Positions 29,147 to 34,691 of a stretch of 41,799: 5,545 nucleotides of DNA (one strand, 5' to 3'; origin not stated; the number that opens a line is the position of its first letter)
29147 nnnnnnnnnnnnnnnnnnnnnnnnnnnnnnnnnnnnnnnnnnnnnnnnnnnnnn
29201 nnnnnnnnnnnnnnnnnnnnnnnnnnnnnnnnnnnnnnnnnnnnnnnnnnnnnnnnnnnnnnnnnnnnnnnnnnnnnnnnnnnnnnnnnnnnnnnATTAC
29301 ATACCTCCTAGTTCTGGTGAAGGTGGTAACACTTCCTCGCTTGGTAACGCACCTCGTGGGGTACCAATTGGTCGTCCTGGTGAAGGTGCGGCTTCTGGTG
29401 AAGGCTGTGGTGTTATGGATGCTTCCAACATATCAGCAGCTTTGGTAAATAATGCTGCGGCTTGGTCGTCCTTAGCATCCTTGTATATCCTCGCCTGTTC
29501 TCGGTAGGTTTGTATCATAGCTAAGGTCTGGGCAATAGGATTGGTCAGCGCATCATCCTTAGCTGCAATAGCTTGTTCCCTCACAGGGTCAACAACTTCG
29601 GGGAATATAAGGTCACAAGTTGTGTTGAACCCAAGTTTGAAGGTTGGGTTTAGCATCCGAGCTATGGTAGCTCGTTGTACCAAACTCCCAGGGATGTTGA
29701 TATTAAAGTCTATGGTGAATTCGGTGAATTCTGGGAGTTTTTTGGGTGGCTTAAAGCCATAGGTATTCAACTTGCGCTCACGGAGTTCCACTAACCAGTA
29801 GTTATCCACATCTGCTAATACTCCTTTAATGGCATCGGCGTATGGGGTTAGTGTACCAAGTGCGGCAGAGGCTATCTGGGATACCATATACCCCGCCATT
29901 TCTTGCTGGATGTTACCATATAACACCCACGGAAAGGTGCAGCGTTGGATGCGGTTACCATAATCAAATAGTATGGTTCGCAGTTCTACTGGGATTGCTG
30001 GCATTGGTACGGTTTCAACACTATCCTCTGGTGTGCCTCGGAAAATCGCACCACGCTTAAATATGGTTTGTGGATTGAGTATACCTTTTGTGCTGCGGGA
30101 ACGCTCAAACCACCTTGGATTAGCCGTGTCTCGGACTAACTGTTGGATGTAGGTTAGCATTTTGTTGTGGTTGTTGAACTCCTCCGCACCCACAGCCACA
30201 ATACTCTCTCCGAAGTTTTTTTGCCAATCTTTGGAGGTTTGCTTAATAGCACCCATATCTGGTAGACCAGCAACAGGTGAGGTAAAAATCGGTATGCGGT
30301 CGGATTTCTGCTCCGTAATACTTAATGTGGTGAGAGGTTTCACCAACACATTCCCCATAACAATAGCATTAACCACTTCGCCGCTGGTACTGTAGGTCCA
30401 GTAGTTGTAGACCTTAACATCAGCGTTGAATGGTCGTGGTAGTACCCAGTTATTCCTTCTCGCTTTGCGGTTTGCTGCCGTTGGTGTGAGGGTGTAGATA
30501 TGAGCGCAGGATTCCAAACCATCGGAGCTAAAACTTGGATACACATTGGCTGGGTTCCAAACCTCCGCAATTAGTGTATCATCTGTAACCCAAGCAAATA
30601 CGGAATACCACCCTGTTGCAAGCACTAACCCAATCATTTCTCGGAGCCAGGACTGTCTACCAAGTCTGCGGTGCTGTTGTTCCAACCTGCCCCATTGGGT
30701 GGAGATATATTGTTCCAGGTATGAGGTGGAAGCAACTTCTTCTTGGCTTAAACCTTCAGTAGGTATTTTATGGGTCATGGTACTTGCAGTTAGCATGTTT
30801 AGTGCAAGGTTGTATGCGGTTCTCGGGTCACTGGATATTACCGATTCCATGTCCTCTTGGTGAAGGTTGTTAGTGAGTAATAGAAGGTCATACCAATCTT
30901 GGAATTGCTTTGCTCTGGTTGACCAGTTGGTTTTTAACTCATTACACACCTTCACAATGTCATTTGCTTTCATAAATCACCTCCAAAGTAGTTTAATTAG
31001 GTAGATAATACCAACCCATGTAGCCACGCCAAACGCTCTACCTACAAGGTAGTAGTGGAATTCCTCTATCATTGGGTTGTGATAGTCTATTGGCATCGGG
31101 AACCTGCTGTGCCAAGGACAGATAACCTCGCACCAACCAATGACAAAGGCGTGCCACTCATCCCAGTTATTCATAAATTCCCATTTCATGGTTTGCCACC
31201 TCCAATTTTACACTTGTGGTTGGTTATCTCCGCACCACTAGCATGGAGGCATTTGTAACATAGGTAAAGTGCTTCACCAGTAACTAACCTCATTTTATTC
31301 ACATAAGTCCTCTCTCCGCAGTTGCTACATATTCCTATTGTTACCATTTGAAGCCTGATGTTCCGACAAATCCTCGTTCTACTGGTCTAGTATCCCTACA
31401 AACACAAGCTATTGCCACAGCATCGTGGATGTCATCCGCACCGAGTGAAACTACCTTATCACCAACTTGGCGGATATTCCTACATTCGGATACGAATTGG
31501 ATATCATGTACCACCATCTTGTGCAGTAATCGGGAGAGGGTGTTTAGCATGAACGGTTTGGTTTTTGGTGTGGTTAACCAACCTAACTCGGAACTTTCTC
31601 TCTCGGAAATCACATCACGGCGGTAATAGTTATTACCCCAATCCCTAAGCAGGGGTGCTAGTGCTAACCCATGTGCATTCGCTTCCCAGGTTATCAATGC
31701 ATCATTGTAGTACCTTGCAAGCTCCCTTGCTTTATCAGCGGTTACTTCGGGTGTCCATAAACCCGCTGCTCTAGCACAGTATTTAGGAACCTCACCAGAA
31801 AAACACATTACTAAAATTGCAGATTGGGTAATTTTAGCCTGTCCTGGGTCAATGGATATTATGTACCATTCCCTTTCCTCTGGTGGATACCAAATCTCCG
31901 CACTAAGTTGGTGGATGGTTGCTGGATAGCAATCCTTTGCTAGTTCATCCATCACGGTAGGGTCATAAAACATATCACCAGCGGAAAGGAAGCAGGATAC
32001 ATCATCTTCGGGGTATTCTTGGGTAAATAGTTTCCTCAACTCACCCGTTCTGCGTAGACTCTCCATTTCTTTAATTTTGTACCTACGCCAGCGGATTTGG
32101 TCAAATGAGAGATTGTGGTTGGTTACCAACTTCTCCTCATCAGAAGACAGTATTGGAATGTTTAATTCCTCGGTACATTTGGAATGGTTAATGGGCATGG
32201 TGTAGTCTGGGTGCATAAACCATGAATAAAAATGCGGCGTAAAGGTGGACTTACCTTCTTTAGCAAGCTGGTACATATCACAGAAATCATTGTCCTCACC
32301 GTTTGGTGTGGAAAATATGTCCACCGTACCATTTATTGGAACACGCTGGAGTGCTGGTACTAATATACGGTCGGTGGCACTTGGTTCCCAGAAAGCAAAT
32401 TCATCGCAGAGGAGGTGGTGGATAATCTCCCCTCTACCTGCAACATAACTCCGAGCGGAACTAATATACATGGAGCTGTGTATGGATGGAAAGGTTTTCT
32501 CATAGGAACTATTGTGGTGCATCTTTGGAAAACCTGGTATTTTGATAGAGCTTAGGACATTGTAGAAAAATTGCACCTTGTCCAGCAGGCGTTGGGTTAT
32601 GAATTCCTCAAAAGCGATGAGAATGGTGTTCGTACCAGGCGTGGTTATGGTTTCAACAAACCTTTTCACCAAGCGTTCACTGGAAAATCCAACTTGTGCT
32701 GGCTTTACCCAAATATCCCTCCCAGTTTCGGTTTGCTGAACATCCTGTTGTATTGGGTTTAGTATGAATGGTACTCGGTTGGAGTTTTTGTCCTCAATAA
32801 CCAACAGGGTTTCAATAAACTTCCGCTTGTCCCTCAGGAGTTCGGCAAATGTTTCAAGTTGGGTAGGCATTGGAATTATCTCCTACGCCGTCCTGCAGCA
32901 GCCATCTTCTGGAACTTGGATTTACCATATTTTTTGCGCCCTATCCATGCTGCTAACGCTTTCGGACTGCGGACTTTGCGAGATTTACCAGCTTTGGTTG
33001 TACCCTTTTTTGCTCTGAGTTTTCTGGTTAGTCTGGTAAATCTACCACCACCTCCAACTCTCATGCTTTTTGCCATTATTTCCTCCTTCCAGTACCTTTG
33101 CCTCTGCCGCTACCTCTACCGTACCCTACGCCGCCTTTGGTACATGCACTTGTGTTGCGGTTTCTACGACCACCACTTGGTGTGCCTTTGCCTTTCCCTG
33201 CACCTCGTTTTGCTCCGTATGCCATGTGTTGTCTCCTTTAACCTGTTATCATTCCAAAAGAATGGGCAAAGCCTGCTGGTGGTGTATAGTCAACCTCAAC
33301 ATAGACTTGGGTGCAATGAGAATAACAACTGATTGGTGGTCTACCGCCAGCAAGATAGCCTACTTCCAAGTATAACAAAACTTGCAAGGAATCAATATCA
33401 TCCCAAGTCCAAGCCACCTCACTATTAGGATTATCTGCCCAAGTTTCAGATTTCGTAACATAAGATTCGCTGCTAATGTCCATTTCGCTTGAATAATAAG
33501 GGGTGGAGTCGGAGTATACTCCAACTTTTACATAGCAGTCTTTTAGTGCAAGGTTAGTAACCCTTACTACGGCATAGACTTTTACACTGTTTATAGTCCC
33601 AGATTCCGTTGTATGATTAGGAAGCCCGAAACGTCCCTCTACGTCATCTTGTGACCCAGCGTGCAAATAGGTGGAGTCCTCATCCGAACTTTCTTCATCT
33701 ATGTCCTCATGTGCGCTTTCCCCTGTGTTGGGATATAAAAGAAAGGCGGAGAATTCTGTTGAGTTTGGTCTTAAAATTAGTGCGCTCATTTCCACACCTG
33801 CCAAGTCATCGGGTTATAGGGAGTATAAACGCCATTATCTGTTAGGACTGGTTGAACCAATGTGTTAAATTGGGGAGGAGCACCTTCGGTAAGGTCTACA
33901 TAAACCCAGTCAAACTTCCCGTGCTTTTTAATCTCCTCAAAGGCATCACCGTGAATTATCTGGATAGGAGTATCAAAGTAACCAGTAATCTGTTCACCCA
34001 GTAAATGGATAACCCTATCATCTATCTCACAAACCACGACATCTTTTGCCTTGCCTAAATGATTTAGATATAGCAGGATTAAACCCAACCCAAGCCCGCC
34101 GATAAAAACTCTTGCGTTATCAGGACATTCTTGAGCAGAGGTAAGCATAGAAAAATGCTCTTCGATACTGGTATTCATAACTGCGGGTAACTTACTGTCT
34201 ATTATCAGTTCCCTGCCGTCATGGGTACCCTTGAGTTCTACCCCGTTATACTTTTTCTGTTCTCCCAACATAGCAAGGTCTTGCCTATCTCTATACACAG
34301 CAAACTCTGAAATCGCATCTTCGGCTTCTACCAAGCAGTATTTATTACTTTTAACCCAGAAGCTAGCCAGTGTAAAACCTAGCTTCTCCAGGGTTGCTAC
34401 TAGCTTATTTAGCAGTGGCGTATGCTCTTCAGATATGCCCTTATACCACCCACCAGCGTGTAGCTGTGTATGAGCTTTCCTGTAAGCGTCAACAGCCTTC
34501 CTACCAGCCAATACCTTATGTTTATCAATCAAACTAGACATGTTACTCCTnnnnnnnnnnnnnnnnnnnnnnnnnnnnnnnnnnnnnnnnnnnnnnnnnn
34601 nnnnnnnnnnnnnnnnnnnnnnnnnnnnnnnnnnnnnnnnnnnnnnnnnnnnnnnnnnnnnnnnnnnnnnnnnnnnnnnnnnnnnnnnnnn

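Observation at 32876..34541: Spermidine-synthase-like transferase plus two protamine-like mini-proteins immediately upstream of the large terminase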

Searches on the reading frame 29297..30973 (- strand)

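Call 3: search_protein_families(library=pfam, proteins=[window:29297-30973:-], max_evalue=1)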
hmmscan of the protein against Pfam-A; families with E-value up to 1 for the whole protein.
window:29297-30973:- (558 aa): 0 families

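Call 4: search_protein_families(library=phrogs, proteins=[window:29297-30973:-], max_evalue=1)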
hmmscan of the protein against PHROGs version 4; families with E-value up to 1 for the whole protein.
window:29297-30973:- (558 aa): 1 family
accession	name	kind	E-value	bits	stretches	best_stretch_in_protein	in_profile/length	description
phrog_14590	-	unknown function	0.1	13.9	1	1-16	11-26/54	-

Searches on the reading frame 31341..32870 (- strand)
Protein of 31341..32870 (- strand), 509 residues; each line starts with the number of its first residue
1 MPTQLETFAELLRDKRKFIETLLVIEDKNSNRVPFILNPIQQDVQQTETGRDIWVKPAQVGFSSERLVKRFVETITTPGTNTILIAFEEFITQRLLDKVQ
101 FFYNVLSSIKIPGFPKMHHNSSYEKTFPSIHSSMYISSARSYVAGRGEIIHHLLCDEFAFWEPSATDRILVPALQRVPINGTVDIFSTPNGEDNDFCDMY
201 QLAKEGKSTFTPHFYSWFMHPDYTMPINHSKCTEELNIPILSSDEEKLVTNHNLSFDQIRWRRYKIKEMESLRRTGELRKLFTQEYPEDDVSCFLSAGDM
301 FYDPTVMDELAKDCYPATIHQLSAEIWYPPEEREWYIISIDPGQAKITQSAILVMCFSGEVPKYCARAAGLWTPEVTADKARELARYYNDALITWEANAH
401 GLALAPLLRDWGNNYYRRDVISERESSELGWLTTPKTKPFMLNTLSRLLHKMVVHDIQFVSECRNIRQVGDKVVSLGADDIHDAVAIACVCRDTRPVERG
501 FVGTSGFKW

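Call 3: search_protein_families(library=pfam, proteins=[window:31341-32870:-], max_evalue=1)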
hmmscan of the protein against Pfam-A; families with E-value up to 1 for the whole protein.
window:31341-32870:- (509 aa): 2 families
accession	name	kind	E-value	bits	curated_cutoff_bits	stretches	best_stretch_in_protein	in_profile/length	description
PF13008.12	zf-Paramyx-P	-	0.076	12.9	25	1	342-367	17-42/45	Zinc-binding domain of Paramyxoviridae V protein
PF09018.17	Phage_Capsid_P3_N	-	0.11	12.3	25.3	1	33-110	39-122/263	P3 major capsid protein N-terminal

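Call 4: search_protein_families(library=phrogs, proteins=[window:31341-32870:-], max_evalue=1)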
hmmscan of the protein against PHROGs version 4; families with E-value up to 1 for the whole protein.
window:31341-32870:- (509 aa): 5 families
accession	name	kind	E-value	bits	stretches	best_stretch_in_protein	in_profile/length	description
phrog_2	-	head and packaging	7.9e-14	52.3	1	88-489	320-589/807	terminase large subunit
phrog_38407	-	unknown function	1.4e-06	28.5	1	354-452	203-303/370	-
phrog_24361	-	head and packaging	3.9e-06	27.8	1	379-457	15-100/162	terminase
phrog_26724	-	unknown function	3.1e-05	24.6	1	10-191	8-185/192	-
phrog_38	-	head and packaging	0.18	11.4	1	318-411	542-628/760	terminase large subunit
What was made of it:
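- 31341..32870 (-): Terminase large subunit. phrog_2 at 7.9e-14 (call 4).
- Checked: They are followed by a 509-aa protein at 31341-32870 that matches terminase large subunit phrog_2 (7.9e-14, call 4).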

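Call 21: find_related_loci(query=window:31341-32870:-, collection=viral_contigs, flank=6000)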
Query window:31341-32870:- (509 aa) in viral_contigs; peptide patterns used: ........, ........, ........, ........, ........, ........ (x = any residue, [..] = any of these).
12 stretches matched a pattern; 3 encode a relative of the query (tblastn E <= 1e-3); 3 distinct loci.
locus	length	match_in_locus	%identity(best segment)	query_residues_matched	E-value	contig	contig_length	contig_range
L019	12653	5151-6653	70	1-509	0e+0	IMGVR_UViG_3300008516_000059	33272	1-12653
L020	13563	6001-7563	65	5-509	0e+0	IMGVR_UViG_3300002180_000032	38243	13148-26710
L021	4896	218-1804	65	1-509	0e+0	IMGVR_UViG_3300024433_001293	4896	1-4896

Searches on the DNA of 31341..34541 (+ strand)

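Call 5: search_dna_similar(query=window:31341-34541:+, collection=phages, mode=distant, max_rows=20)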
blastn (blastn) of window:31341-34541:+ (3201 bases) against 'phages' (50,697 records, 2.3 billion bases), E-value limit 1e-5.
No match.
